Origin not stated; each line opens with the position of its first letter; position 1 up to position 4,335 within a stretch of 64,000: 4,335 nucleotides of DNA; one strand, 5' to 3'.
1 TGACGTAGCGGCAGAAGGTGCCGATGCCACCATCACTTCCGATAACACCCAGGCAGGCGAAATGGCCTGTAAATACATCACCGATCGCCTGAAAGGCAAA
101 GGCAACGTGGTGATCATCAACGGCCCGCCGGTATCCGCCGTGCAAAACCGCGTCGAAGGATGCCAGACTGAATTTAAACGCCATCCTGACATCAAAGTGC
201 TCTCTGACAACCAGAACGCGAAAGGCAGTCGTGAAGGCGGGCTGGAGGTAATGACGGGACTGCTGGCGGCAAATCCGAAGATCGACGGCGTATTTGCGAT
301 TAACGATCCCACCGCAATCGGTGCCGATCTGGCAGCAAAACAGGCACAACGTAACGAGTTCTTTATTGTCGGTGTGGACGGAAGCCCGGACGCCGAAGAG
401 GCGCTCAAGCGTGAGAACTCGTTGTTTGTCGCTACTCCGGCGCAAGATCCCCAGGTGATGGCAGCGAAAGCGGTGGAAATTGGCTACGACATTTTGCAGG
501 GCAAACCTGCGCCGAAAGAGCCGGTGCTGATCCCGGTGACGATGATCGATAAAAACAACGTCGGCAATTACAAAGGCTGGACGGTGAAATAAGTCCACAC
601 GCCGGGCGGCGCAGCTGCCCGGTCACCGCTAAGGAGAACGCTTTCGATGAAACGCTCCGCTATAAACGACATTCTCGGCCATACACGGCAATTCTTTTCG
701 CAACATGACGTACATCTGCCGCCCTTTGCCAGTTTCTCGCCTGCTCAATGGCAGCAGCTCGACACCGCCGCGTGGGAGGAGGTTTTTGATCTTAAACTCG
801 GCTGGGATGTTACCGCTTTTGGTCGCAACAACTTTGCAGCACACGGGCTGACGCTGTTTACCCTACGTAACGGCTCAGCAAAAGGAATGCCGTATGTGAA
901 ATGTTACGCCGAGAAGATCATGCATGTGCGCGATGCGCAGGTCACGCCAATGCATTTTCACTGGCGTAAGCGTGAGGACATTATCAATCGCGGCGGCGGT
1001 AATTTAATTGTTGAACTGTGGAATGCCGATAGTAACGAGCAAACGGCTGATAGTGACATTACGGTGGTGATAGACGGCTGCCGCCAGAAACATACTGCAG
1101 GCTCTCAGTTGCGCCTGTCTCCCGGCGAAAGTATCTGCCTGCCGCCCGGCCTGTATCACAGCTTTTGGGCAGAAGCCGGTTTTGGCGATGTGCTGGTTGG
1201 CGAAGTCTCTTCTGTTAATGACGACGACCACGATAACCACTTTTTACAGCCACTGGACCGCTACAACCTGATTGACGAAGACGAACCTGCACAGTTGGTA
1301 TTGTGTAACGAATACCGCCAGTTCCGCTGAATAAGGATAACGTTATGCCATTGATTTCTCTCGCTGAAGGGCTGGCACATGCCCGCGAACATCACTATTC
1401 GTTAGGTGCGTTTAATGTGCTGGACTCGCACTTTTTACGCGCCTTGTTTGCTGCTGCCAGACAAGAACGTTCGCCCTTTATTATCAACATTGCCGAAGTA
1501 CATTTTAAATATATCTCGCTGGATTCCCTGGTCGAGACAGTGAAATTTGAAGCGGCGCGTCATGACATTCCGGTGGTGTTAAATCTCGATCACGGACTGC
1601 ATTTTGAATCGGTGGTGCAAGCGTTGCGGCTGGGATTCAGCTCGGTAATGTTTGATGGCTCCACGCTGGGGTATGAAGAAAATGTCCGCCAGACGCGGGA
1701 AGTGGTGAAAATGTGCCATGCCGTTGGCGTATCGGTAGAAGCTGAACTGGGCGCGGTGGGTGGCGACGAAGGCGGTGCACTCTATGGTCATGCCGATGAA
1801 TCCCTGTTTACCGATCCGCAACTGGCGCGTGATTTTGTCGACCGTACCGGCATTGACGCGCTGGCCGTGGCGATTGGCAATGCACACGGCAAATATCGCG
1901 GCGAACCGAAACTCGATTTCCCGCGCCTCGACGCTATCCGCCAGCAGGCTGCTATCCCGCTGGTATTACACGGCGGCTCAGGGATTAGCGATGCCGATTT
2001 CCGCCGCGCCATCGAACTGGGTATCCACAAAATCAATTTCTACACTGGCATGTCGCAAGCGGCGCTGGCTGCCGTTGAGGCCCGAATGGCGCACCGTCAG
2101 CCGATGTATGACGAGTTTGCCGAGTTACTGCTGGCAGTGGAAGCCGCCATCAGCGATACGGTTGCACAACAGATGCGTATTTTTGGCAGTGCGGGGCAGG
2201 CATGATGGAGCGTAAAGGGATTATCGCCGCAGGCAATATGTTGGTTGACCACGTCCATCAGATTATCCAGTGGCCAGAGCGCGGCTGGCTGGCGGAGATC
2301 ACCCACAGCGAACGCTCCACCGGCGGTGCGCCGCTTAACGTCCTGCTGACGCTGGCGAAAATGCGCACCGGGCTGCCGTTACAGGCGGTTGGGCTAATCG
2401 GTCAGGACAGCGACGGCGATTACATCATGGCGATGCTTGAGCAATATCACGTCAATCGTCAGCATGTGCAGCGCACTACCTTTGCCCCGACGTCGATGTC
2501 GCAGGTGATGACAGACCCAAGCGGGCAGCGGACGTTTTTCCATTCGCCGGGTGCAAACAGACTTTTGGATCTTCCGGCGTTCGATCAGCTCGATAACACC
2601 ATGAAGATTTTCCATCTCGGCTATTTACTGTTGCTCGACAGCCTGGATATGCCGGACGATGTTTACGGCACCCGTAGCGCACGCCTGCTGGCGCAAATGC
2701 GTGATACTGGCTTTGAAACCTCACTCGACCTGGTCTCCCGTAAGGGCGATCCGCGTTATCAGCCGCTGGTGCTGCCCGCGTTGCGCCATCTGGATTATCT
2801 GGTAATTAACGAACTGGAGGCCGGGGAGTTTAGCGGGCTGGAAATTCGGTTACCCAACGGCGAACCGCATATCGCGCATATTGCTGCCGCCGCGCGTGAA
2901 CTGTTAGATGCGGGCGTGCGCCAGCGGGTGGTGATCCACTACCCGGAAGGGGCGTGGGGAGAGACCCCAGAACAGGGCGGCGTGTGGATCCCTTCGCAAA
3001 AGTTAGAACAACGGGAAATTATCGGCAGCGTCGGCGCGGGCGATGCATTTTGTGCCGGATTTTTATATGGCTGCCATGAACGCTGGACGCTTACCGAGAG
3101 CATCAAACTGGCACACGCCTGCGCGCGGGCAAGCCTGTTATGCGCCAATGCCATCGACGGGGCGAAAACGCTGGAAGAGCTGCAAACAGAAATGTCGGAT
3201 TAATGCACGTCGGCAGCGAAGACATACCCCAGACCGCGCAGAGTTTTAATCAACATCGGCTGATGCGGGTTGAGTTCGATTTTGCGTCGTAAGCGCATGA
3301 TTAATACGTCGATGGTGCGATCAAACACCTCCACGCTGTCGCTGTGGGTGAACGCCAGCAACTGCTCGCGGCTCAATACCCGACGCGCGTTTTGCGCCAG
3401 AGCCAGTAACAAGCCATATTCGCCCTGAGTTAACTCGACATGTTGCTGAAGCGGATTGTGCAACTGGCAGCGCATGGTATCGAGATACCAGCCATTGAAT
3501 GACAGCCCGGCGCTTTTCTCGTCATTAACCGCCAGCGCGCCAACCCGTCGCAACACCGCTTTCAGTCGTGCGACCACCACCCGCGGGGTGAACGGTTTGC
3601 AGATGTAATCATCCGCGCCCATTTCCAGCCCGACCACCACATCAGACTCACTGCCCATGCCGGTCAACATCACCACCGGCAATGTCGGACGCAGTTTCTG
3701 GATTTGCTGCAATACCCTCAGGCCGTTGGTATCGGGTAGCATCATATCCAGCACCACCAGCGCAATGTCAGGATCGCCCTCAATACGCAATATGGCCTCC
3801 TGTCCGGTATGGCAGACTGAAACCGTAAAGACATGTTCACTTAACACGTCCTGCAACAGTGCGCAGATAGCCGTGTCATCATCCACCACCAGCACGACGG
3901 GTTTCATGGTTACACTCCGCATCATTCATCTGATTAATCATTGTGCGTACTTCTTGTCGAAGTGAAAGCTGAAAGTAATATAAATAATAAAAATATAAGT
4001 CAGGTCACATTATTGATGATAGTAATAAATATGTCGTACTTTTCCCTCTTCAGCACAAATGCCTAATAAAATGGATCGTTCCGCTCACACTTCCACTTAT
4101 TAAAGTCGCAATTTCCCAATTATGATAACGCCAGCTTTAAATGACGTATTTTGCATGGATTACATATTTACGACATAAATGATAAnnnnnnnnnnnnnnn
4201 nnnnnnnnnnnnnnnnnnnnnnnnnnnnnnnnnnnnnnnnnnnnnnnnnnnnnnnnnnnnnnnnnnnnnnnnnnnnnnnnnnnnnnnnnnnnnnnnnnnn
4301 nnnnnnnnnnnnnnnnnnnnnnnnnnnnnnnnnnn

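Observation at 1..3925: Sugar-catabolism cluster that is not the K-12 allose operon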

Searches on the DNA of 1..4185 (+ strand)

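Call 3: search_dna_similar(query=window:1-4185:+, collection=ecoli_genomes, mode=near, max_rows=30, rows=spread)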
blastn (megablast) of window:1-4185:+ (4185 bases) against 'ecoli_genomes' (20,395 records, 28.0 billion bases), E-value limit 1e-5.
Records with a match: 5344; places in all: 5346; records where one place covers at least 80% of the query: 410.
Genomes with a match: 5344 of 5426; with a place that covers at least 80% of the query: 410. Places per genome that has any: lowest 1, median 1, highest 2. On chromosomes: 5343 places; on plasmids: 3.
Best place of each record, by identity: >=99% 623; 95-99% 3151; 90-95% 1434; 80-90% 136.
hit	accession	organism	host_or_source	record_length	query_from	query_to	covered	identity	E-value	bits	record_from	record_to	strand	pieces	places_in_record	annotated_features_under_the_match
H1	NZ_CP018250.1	Escherichia coli strain 10671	Cattle faeces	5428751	1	4185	100%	100.0%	0e+0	7729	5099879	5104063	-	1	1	carbohydrate kinase family protein | ketose 1,6-bisphosphate aldolase | response regulator transcription factor | D-lyxose/D-mannose family sugar isomerase | ABC transporter substrate-binding protein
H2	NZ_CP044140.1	Escherichia coli O157 strain AR-0430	missing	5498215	1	4185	100%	100.0%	0e+0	7723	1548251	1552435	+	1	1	carbohydrate kinase family protein | ketose 1,6-bisphosphate aldolase | response regulator transcription factor | D-lyxose/D-mannose isomerase | ABC transporter substrate-binding protein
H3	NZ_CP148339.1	Escherichia coli strain Z1323HEC0422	Homo sapiens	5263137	1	4185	100%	99.5%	0e+0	7601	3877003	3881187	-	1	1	carbohydrate kinase family protein | ketose 1,6-bisphosphate aldolase | response regulator transcription factor | D-lyxose/D-mannose family sugar isomerase | ABC transporter substrate-binding protein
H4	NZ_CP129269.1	Escherichia coli strain STEC1589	Homo sapiens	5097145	3977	4185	5%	91.4%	1e-72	285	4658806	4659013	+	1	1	none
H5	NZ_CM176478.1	Escherichia coli strain CKJ_1000_3.1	-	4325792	3977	4185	5%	91.4%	1e-72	285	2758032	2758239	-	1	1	none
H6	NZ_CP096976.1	Escherichia coli strain 17-07187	Homo sapiens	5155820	3977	4185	5%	91.0%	6e-71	279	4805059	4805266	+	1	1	none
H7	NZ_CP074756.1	Escherichia coli strain F2_407_2_2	bovine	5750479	3977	4185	5%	91.0%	6e-71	279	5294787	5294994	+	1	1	none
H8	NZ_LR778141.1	Escherichia coli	water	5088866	3977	4185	5%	91.0%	6e-71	279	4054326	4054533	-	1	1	none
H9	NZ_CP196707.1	Escherichia coli strain EC101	Bovine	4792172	3977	4185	5%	90.5%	3e-69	274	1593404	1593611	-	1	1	none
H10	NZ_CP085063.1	Escherichia coli strain P31_YH1_02.21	Homo sapiens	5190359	3977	4185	5%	90.0%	1e-67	268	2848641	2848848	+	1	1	none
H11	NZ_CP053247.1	Escherichia coli strain SCU-482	Homo sapiens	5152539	3977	4185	5%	89.5%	6e-66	263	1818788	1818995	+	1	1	none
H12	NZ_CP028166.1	Escherichia coli strain CFSAN064036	poultry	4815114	4036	4185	4%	98.0%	2e-65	261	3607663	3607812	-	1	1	none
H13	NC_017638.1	Escherichia coli DH1 strain DH1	-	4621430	4036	4185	4%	98.0%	2e-65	261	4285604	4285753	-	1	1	none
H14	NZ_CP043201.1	Escherichia coli O16:H48 strain PG20180059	mouse gut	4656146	4036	4185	4%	98.0%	2e-65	261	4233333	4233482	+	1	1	none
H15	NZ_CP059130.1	Escherichia coli strain Ec55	Homo sapiens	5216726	4036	4185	4%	98.0%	2e-65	261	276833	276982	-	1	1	none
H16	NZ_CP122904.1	Escherichia coli strain ETEC1706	Sus scrofa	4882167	4036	4185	4%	98.0%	2e-65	261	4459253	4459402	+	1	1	none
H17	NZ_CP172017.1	Escherichia coli strain EcN_Sk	Homo sapiens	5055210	4036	4185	4%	98.0%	2e-65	261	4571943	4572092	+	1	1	none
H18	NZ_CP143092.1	Escherichia coli strain EC190486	Homo sapiens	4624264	4036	4185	4%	98.0%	2e-65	261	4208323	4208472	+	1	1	none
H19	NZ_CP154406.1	Escherichia coli strain TST3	pig carcass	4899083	4036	4185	4%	98.0%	2e-65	261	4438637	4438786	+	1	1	none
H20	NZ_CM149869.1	Escherichia coli strain HCP5S3_I4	Sus scrofa domesticus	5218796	4036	4185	4%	98.0%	2e-65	261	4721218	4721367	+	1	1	none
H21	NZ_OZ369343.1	Escherichia coli strain Esc18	not applicable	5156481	4036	4185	4%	98.0%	2e-65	261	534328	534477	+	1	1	none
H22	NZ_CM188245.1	Escherichia coli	chicken farms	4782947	4036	4185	4%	98.0%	2e-65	261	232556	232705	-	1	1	none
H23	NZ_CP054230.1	Escherichia coli strain EcPF14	Homo sapiens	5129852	4036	4185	4%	97.3%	1e-63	255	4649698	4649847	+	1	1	none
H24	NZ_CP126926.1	Escherichia coli O2:K1:H5 strain APEC E19035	Gallus gallus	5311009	4036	4185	4%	97.3%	1e-63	255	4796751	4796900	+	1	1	none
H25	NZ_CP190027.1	Escherichia coli strain EC17CM7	chicken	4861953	4036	4185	4%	97.3%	1e-63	255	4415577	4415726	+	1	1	none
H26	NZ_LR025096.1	Escherichia coli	-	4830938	4036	4185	4%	97.3%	1e-63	255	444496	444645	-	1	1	none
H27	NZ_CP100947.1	Escherichia coli strain ET490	Hoplobatrachus rugulosus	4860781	4036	4185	4%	96.0%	2e-60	244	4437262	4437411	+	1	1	none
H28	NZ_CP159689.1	Escherichia coli strain Z142-6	hospital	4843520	4036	4185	4%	95.3%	1e-58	239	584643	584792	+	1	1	none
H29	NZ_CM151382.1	Escherichia coli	Homo sapiens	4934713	4044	4185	3%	99.3%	3e-64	257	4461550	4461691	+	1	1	none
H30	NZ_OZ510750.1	Escherichia coli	-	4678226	4062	4185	3%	96.0%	1e-47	202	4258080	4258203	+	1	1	none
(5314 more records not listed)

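Call 5: get_annotated_region(hit=H2, flank=14000)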
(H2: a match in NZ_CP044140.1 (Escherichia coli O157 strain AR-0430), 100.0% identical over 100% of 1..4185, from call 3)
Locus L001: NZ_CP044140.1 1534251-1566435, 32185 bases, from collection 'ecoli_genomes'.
description: Escherichia coli O157 strain AR-0430 chromosome, complete genome
organism: Escherichia coli O157 strain AR-0430 (NCBI taxid 1045010)
replicon: chromosome; assembly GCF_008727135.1
host: missing; source: missing; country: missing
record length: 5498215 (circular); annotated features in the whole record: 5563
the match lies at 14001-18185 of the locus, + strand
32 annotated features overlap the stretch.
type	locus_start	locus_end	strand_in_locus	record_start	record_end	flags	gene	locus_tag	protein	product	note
CDS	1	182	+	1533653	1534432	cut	phnE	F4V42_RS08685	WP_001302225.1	phosphonate ABC transporter, permease protein PhnE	-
CDS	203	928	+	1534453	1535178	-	phnF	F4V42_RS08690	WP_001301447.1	phosphonate metabolism transcriptional regulator PhnF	-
CDS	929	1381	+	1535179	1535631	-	phnG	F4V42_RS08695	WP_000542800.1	phosphonate C-P lyase system protein PhnG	-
CDS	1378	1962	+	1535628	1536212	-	phnH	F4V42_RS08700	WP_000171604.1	phosphonate C-P lyase system protein PhnH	-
CDS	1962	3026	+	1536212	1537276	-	phnI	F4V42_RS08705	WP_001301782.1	alpha-D-ribose 1-methylphosphonate 5-triphosphate synthase subunit PhnI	-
CDS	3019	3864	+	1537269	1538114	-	phnJ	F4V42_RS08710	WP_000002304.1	alpha-D-ribose 1-methylphosphonate 5-phosphate C-P-lyase PhnJ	-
CDS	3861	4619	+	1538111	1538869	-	phnK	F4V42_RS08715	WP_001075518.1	phosphonate C-P lyase system protein PhnK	-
CDS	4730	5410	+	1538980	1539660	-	phnL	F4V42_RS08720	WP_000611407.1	phosphonate C-P lyase system protein PhnL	-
CDS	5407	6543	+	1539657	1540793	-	phnM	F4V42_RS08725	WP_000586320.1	alpha-D-ribose 1-methylphosphonate 5-triphosphate diphosphatase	-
CDS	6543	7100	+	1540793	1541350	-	phnN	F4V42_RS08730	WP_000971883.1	ribose 1,5-bisphosphokinase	-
CDS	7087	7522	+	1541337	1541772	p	phnO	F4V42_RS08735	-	aminoalkylphosphonate N-acetyltransferase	frameshifted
CDS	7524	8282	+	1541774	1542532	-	phnP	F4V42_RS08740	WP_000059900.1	phosphonate metabolism protein PhnP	-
CDS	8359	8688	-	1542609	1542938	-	yjdP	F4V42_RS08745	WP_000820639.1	DDRRRQL repeat protein YjdP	-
CDS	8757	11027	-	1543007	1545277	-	-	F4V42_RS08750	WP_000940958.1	hybrid sensor histidine kinase/response regulator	-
CDS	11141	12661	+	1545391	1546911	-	-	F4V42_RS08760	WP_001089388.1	sugar ABC transporter ATP-binding protein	-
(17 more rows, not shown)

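Call 6: get_annotated_region(hit=H14, flank=12000)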
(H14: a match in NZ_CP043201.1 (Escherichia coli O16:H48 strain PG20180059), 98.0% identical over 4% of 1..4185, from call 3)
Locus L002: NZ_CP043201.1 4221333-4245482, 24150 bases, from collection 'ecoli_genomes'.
description: Escherichia coli O16:H48 strain PG20180059 chromosome, complete genome
organism: Escherichia coli O16:H48 strain PG20180059 (NCBI taxid 2605619)
replicon: chromosome; assembly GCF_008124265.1
host: -; source: mouse gut; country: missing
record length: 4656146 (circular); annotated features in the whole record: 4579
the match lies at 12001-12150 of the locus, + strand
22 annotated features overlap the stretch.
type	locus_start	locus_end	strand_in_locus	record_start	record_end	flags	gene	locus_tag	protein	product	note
CDS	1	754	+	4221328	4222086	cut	phnK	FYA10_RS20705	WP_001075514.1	phosphonate C-P lyase system protein PhnK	-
CDS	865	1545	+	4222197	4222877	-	phnL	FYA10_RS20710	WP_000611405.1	phosphonate C-P lyase system protein PhnL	-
CDS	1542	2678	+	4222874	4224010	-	phnM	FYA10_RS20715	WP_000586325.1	alpha-D-ribose 1-methylphosphonate 5-triphosphate diphosphatase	-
CDS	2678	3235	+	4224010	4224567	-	phnN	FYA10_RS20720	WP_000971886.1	ribose 1,5-bisphosphokinase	-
CDS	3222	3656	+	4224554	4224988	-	phnO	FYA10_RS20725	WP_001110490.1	aminoalkylphosphonate N-acetyltransferase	-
CDS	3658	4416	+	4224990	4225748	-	phnP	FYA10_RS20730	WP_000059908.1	phosphonate metabolism protein PhnP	-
CDS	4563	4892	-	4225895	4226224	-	yjdP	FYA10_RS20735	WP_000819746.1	DDRRRQL repeat protein YjdP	-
CDS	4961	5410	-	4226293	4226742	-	rpiB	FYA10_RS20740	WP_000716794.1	bifunctional allose-6-phosphate isomerase/ribose-5-phosphate isomerase RpiB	-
CDS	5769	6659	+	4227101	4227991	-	alsR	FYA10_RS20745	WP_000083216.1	MurR/RpiR family transcriptional regulator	-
CDS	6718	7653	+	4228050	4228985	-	alsB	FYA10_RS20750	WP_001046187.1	D-allose transporter substrate-binding protein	-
CDS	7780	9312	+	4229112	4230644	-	alsA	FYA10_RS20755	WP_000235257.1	D-allose ABC transporter ATP-binding protein AlsA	-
CDS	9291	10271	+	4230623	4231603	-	alsC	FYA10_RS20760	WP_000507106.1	D-allose ABC transporter permease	-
CDS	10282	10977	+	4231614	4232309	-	alsE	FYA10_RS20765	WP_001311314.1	D-allulose-6-phosphate 3-epimerase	-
CDS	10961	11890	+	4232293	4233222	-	alsK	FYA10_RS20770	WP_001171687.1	allose kinase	-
CDS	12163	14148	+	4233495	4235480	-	yjcS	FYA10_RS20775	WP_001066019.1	alkyl sulfatase YjcS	-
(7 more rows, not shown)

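Call 28: get_annotated_region(hit=H4, flank=12000)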
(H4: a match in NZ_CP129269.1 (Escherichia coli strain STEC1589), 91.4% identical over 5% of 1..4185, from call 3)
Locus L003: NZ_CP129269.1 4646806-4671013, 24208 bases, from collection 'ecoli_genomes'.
description: Escherichia coli strain STEC1589 chromosome, complete genome
organism: Escherichia coli strain STEC1589 (NCBI taxid 562)
replicon: chromosome; assembly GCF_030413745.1
host: Homo sapiens; source: -; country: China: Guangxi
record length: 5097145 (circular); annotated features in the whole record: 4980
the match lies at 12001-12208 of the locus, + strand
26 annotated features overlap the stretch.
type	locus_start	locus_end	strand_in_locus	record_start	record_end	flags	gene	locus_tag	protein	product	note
CDS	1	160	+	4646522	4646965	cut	yjdN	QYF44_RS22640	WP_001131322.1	VOC family metalloprotein YjdN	-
CDS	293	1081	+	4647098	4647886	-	phnC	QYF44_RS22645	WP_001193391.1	phosphonate ABC transporter ATP-binding protein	-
CDS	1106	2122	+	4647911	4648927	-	phnD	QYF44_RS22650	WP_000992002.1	phosphonate ABC transporter substrate-binding protein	-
CDS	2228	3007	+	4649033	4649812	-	phnE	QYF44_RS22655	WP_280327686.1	phosphonate ABC transporter, permease protein PhnE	-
CDS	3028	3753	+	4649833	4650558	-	phnF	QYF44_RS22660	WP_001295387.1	phosphonate metabolism transcriptional regulator PhnF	-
CDS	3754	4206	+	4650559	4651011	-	phnG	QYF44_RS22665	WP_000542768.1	phosphonate C-P lyase system protein PhnG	-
CDS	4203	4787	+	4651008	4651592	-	phnH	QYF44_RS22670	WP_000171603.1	phosphonate C-P lyase system protein PhnH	-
CDS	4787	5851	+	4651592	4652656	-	phnI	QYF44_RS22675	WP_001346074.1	alpha-D-ribose 1-methylphosphonate 5-triphosphate synthase subunit PhnI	-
CDS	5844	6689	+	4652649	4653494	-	phnJ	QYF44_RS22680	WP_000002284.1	alpha-D-ribose 1-methylphosphonate 5-phosphate C-P-lyase PhnJ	-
CDS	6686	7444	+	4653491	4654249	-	phnK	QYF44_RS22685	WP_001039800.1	phosphonate C-P lyase system protein PhnK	-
CDS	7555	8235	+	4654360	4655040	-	phnL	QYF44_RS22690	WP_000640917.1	phosphonate C-P lyase system protein PhnL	-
CDS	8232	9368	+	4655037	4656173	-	phnM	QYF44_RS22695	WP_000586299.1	alpha-D-ribose 1-methylphosphonate 5-triphosphate diphosphatase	-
CDS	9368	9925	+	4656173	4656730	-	phnN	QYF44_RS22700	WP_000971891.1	ribose 1,5-bisphosphokinase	-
CDS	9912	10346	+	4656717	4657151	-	phnO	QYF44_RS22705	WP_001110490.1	aminoalkylphosphonate N-acetyltransferase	-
CDS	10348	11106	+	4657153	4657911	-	phnP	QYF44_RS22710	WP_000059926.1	phosphonate metabolism protein PhnP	-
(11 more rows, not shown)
